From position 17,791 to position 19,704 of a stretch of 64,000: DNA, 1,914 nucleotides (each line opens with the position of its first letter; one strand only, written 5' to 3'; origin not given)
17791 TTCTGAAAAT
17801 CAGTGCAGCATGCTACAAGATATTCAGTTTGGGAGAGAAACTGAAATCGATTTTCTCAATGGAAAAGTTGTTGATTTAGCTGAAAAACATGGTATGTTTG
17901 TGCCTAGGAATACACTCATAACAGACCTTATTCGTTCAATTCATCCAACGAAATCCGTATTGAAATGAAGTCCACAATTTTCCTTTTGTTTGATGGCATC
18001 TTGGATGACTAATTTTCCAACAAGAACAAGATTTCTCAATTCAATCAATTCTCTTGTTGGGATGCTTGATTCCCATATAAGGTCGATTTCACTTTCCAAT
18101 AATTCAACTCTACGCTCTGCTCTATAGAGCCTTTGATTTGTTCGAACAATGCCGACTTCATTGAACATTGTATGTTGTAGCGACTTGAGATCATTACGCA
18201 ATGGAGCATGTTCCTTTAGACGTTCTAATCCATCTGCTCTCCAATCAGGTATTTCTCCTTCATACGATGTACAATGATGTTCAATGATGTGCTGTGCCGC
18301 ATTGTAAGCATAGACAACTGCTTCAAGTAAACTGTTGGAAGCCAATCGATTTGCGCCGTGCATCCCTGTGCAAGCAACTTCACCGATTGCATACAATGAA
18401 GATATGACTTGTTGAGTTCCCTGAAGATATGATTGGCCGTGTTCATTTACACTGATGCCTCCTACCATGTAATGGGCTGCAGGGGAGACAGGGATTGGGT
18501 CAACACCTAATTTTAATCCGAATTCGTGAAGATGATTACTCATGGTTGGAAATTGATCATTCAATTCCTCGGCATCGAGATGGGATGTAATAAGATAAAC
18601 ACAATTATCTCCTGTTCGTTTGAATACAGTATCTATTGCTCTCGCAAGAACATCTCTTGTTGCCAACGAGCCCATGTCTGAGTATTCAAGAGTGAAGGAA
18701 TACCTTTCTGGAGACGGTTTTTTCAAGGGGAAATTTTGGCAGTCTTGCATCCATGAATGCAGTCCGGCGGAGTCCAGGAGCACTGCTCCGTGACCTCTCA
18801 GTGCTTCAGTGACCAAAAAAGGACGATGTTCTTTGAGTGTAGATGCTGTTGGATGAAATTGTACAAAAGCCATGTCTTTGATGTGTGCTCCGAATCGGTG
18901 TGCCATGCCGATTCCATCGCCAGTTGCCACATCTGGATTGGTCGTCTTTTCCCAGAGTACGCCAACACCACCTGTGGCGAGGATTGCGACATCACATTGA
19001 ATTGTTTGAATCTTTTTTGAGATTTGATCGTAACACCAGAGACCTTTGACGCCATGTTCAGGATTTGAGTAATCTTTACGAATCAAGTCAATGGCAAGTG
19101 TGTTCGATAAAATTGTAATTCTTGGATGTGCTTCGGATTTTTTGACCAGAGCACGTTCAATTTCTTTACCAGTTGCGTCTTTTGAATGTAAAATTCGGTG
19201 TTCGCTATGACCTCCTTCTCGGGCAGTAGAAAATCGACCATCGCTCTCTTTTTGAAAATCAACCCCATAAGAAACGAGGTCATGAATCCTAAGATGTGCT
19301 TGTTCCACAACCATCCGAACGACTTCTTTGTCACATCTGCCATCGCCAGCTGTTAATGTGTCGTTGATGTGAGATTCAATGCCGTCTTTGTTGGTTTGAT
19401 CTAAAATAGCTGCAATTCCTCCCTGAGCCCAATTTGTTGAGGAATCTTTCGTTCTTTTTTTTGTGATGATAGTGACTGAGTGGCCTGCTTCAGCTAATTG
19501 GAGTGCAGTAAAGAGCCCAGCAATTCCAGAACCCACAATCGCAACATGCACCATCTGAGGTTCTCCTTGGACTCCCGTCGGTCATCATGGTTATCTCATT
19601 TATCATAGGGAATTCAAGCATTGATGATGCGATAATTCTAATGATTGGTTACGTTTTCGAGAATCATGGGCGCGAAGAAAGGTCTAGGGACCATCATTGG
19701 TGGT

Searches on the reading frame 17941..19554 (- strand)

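Call 80: search_protein_families(library=pfam, proteins=[window:17941-19554:-], max_evalue=0.01)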
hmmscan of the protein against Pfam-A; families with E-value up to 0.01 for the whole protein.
window:17941-19554:- (537 aa): 11 families
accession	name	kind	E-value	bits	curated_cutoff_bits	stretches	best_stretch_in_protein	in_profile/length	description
PF00890.30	FAD_binding_2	-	2.9e-88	297.3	20.4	1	4-409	2-414/414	FAD binding domain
PF01266.30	DAO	-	3.4e-12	47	27.9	1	3-124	1-108/353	FAD dependent oxidoreductase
PF03486.20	HI0933_like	-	4.3e-10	39.9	50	1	3-393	2-219/244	HI0933-like protein Rossmann domain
PF02910.25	Succ_DH_flav_C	-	1e-07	32.4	20.8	1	457-535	2-86/130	Fumarate reductase flavoprotein C-term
PF07992.20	Pyr_redox_2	-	2.2e-07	31.1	26.1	1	3-196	2-109/291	Pyridine nucleotide-disulphide oxidoreductase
PF01494.25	FAD_binding_3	-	2.2e-06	27.6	22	1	2-196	2-159/349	FAD binding domain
PF13450.12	NAD_binding_8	-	3.5e-05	24.4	21.9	1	6-32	1-27/68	NAD(P)-binding Rossmann-like domain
PF02558.23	ApbA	-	0.00052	20.1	22.2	1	4-34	1-31/150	Ketopantoate reductase PanE/ApbA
PF00070.33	Pyr_redox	-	0.00066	20.6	22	1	3-83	1-79/82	Pyridine nucleotide-disulphide oxidoreductase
PF01134.28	GIDA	-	0.0028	17.2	22.1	0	4-35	2-33/391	Glucose inhibited division protein A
PF12831.13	FAD_oxidored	-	0.005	16.6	27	1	4-195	2-145/416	FAD dependent oxidoreductase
